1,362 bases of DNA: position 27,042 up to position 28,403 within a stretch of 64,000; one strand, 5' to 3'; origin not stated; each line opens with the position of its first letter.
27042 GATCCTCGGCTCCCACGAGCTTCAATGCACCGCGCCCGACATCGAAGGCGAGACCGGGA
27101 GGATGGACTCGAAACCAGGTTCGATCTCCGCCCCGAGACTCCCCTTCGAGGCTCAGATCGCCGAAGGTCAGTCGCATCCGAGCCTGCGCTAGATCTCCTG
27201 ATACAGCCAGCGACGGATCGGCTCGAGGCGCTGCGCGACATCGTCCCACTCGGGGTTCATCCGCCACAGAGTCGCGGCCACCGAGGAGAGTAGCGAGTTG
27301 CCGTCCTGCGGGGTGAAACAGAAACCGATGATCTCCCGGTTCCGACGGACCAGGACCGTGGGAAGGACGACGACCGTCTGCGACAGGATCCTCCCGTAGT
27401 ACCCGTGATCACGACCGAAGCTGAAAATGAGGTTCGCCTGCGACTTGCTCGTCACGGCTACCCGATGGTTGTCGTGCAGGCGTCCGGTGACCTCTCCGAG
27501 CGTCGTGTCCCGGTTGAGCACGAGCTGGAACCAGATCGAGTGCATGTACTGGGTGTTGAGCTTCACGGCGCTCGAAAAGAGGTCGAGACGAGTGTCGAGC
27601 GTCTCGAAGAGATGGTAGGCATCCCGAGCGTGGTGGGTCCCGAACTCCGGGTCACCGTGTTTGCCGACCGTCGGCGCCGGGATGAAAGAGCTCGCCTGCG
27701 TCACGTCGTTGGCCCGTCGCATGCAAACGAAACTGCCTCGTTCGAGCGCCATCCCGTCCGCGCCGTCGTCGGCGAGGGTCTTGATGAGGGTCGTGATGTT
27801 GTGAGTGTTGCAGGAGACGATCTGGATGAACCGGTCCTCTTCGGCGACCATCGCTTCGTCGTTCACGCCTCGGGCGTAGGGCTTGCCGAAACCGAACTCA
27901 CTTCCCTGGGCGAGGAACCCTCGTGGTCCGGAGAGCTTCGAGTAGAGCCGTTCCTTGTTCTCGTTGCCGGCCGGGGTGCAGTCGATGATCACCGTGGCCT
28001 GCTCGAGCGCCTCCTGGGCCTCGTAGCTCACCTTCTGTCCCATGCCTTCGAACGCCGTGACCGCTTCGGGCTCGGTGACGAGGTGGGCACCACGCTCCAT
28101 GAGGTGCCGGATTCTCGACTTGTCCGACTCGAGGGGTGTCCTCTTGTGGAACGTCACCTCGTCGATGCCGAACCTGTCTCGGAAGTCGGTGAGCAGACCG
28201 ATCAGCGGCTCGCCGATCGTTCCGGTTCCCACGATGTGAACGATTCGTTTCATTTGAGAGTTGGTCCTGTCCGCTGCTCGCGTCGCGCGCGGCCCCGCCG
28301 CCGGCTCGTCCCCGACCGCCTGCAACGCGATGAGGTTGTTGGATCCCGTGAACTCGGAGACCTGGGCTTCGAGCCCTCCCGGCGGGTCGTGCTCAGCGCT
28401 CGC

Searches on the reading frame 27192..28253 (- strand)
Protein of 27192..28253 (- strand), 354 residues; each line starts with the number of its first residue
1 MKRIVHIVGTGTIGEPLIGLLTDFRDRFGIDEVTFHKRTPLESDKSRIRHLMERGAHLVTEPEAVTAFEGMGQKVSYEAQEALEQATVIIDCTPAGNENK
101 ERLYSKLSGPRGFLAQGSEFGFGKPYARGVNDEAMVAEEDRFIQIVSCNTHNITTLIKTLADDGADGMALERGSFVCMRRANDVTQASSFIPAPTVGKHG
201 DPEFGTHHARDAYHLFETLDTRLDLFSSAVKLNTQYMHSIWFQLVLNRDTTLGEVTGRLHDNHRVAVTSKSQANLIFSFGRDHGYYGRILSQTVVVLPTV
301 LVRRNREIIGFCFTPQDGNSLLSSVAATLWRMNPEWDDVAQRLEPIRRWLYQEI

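Call 6: search_protein_families(library=pfam, proteins=[window:27192-28253:-], max_evalue=1)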
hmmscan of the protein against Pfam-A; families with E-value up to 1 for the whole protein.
seq(354 aa): 1 family
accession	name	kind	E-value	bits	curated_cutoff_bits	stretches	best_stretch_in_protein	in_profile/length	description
PF02918.20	Pertussis_S2S3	-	0.13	12.7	27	1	287-329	20-60/109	Pertussis toxin, subunit 2 and 3, C-terminal domain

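Call 7: search_protein_families(library=ncbifam, proteins=[window:27192-28253:-], max_evalue=1)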
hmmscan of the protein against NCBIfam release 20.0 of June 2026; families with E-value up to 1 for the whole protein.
seq(354 aa): 6 families
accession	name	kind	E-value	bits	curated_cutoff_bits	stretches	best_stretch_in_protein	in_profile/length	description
NF003251.0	PRK04207.1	equivalog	1.7e-20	73.3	185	1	45-272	38-255/343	type II glyceraldehyde-3-phosphate dehydrogenase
TIGR01546.1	GAPDH-II_archae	equivalog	6e-13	48.7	232.9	1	7-271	3-250/333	phosphorylating glyceraldehyde-3-phosphate dehydrogenase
NF006143.0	PRK08293.1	equivalog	0.073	12.4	312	1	5-108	7-108/291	3-hydroxyacyl-CoA dehydrogenase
TIGR01534.1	GAPDH-I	equivalog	0.089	12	367.2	1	85-162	90-169/330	type I glyceraldehyde-3-phosphate dehydrogenase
NF001441.0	PRK00304.1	equivalog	0.14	12.2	126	1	17-59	13-52/75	hypothetical protein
NF006139.0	PRK08289.1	equivalog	0.16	10.6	431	1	128-163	271-305/480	glyceraldehyde-3-phosphate dehydrogenase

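Call 10: find_homologous_proteins(query=window:27192-28253:-)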
Query seq(354 aa) (354 aa): 6971 proteins with E <= 0.001 among 8000 candidates; the best 120 are listed.
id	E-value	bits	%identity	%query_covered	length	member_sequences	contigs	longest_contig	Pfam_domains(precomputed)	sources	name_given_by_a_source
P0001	6.3e-239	810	100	100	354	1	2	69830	-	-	-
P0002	4.7e-205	699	85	100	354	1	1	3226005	-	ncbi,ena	-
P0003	2.6e-200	683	82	100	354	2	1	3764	-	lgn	-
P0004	6.6e-200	682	82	100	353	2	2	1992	-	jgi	jgi:glyceraldehyde-3-phosphate dehydrogenase (NAD(P))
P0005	3.4e-199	679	80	100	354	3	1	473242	-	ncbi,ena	-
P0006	4.7e-199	679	82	100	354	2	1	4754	-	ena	-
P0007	6.1e-198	675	80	100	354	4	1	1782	-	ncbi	-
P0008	3.0e-197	673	80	100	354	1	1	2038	-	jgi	jgi:glyceraldehyde-3-phosphate dehydrogenase (NAD(P))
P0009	8.8e-197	671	80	100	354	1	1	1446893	-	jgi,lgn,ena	-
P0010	1.2e-193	661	79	100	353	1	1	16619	-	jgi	jgi:glyceraldehyde-3-phosphate dehydrogenase type II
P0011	4.4e-192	656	78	100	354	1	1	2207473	-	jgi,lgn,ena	-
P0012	4.5e-192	656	79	100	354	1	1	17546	-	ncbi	-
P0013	7.6e-192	655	80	100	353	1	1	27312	-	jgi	jgi:glyceraldehyde-3-phosphate dehydrogenase (NAD(P))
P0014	1.1e-191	655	81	100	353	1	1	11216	-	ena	-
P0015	1.7e-191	654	79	100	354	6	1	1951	-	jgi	jgi:glyceraldehyde-3-phosphate dehydrogenase (NAD(P))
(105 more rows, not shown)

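Call 11: find_encoding_contigs(protein=P0002, flank=4000, max_places=2)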
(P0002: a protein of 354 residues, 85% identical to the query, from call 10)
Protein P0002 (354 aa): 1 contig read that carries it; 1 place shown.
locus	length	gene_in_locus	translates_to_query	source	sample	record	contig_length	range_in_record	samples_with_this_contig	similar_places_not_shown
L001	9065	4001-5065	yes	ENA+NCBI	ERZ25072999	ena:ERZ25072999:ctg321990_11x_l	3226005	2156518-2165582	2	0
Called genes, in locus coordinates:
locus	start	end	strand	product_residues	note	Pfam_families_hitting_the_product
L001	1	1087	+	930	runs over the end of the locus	PF08471:Ribonuc_red_2_N, PF02867:Ribonuc_red_lgC, PF12637:TSCPD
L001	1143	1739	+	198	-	PF08534:Redoxin, PF00578:AhpC-TSA, PF00085:Thioredoxin, PF13905:Thioredoxin_8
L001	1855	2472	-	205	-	PF00691:OmpA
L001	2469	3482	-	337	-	PF00092:VWA (weak), PF13519:VWA_2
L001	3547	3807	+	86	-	-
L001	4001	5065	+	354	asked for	-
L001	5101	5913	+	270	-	PF12706:Lactamase_B_2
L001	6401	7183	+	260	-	PF05958:tRNA_U5-meth_tr, PF05175:MTS, PF02475:TRM5-TYW2_MTfase (weak), PF03602:Cons_hypoth95 (weak), PF13649:Methyltransf_25 (weak)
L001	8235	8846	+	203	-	PF01227:GTP_cyclohydroI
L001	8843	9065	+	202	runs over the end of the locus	PF20094:GWxTD_dom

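Call 12: find_encoding_contigs(protein=P0005, flank=4000, max_places=2)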
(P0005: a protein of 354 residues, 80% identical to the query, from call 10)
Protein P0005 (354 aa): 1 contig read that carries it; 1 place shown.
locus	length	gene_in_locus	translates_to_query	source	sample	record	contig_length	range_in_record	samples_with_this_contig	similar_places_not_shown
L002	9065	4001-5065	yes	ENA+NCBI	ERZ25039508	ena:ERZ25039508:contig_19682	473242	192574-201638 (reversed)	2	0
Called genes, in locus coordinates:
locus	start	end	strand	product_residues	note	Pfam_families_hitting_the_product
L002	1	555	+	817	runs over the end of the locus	PF08471:Ribonuc_red_2_N, PF02867:Ribonuc_red_lgC, PF12637:TSCPD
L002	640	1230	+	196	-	-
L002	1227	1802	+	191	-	PF00578:AhpC-TSA, PF08534:Redoxin, PF00085:Thioredoxin, PF13905:Thioredoxin_8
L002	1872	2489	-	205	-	PF00691:OmpA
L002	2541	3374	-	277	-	PF13519:VWA_2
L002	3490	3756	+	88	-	-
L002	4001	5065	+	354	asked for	-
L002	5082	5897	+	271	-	PF12706:Lactamase_B_2, PF23023:Anti-Pycsar_Apyc1 (faint)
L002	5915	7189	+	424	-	PF01938:TRAM, PF05958:tRNA_U5-meth_tr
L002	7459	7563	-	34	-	-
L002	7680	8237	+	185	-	PF01227:GTP_cyclohydroI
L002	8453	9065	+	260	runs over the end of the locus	-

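Call 13: find_encoding_contigs(protein=P0009, flank=4000, max_places=2)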
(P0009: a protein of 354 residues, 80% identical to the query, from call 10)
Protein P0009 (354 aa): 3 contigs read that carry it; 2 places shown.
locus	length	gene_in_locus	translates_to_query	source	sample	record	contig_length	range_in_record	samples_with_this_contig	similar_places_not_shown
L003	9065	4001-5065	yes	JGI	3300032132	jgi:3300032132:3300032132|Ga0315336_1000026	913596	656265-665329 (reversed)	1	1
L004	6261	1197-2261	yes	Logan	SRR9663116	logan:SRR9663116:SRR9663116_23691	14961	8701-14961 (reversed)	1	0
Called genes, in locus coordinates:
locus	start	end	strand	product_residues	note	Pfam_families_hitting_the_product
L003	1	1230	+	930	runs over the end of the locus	PF08471:Ribonuc_red_2_N, PF02867:Ribonuc_red_lgC, PF12637:TSCPD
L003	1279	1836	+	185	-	PF00578:AhpC-TSA, PF08534:Redoxin, PF00085:Thioredoxin, PF13905:Thioredoxin_8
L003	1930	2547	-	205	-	PF00691:OmpA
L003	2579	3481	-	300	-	PF13519:VWA_2 (weak)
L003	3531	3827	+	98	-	-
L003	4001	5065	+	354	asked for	-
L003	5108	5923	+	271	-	PF12706:Lactamase_B_2, PF23023:Anti-Pycsar_Apyc1 (faint)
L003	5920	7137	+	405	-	PF01938:TRAM, PF05958:tRNA_U5-meth_tr, PF05175:MTS (weak), PF02475:TRM5-TYW2_MTfase (faint)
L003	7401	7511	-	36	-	PF10262:Rdx (weak)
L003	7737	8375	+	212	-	PF01227:GTP_cyclohydroI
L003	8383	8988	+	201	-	PF20094:GWxTD_dom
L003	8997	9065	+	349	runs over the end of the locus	PF00108:Thiolase_N, PF00195:Chal_sti_synt_N (faint), PF08545:ACP_syn_III, PF08541:ACP_syn_III_C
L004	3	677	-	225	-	?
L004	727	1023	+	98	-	-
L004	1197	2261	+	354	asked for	-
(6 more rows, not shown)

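Call 25: search_solved_structures(query=window:27192-28253:-, max_evalue=0.01)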
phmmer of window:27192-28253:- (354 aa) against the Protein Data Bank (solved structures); distinct sequences matched with E-value up to 0.01: 3.
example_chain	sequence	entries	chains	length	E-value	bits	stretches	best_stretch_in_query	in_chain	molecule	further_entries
1cf2_P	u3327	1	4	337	6.1e-11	45.3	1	48-270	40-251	PROTEIN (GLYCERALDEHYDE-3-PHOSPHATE DEHYDROGENASE)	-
2czc_A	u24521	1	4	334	3.3e-06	29.7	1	5-306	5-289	Glyceraldehyde-3-phosphate dehydrogenase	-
1b7g_O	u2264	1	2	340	7.3e-06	28.6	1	53-271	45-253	PROTEIN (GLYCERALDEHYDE 3-PHOSPHATE DEHYDROGENASE)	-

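Call 32: find_related_loci(query=window:27192-28253:-, collection=genome_contigs, flank=1500)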
Query window:27192-28253:- (354 aa) in genome_contigs; peptide patterns used: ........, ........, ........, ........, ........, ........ (x = any residue, [..] = any of these).
599 stretches matched a pattern (row limit reached: there are more); 555 encode a relative of the query (tblastn E <= 1e-3); the best 80 are kept; 80 distinct loci.
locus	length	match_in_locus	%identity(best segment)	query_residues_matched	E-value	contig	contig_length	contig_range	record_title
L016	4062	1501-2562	85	1-354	0e+0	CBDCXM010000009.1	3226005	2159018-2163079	MAG: Candidatus Multivoradales bacterium isolate 852031d1-50b3-41a2-8b2a-c611aff086b7 genome assembly, contig: contig_9,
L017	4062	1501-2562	80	1-354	0e+0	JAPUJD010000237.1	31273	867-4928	MAG: Acidobacteria bacterium isolate KW1-S11_156 KW1-S11_156_cg237, whole genome shotgun sequence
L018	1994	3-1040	85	9-354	0e+0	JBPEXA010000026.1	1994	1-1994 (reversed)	MAG: Thermoanaerobaculia bacterium isolate MAG12 MAG12_MAG12_26, whole genome shotgun sequence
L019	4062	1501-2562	75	1-354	0e+0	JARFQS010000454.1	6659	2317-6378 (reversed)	MAG: Thermoanaerobaculia bacterium isolate MAG_Ve_Sed_30 k141_9199357, whole genome shotgun sequence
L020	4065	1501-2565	76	1-354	0e+0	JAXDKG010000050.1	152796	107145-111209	MAG: Acidobacteriota bacterium isolate BP_59 scaffold_1921222, whole genome shotgun sequence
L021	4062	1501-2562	73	1-354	0e+0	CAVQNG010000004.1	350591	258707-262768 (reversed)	MAG: uncultured Acidobacteriota bacterium isolate MFD03804.bin.1.44 genome assembly, contig: contig_21125, whole genome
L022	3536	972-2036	75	1-354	0e+0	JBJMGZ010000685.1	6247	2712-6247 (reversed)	MAG: Thermoanaerobaculia bacterium isolate 12C18O_48h_100_P16_coass_bin_34 k141_3125688, whole genome shotgun sequence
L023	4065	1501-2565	76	1-354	0e+0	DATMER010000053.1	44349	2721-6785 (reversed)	MAG TPA_asm: Thermoanaerobaculia bacterium isolate SMAG_U13441 k141_1655696, whole genome shotgun sequence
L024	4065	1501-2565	75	1-354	0e+0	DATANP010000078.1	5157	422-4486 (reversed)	MAG TPA_asm: Thermoanaerobaculia bacterium isolate SMAG_U7022 k141_3743, whole genome shotgun sequence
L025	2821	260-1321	75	1-354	0e+0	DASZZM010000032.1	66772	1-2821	MAG TPA_asm: Thermoanaerobaculia bacterium isolate SMAG_U6236 k141_205601, whole genome shotgun sequence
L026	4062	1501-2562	75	1-354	0e+0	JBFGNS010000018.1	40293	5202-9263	MAG: Thermoanaerobaculia bacterium isolate Mix_sand03.2021.01.Z.37 k141_1371243_length_40293_cov_15.2300, whole genome s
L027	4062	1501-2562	75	1-354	0e+0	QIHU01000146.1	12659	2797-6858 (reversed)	MAG: Acidobacteria bacterium isolate SZUA-115 Ga0063293_10006061, whole genome shotgun sequence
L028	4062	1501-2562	76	1-354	0e+0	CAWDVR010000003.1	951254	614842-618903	MAG: uncultured Acidobacteriota bacterium isolate MFD05747.bin.1.28 genome assembly, contig: contig_21025, whole genome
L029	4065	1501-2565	73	1-354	0e+0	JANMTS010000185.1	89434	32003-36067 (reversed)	MAG: Holophagales bacterium isolate SOY_29_metabat_132 SOY_29_k141_4175883, whole genome shotgun sequence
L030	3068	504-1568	74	1-354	0e+0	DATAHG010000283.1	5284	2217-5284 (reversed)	MAG TPA_asm: Thermoanaerobaculia bacterium isolate SMAG_U6849 k141_1050473, whole genome shotgun sequence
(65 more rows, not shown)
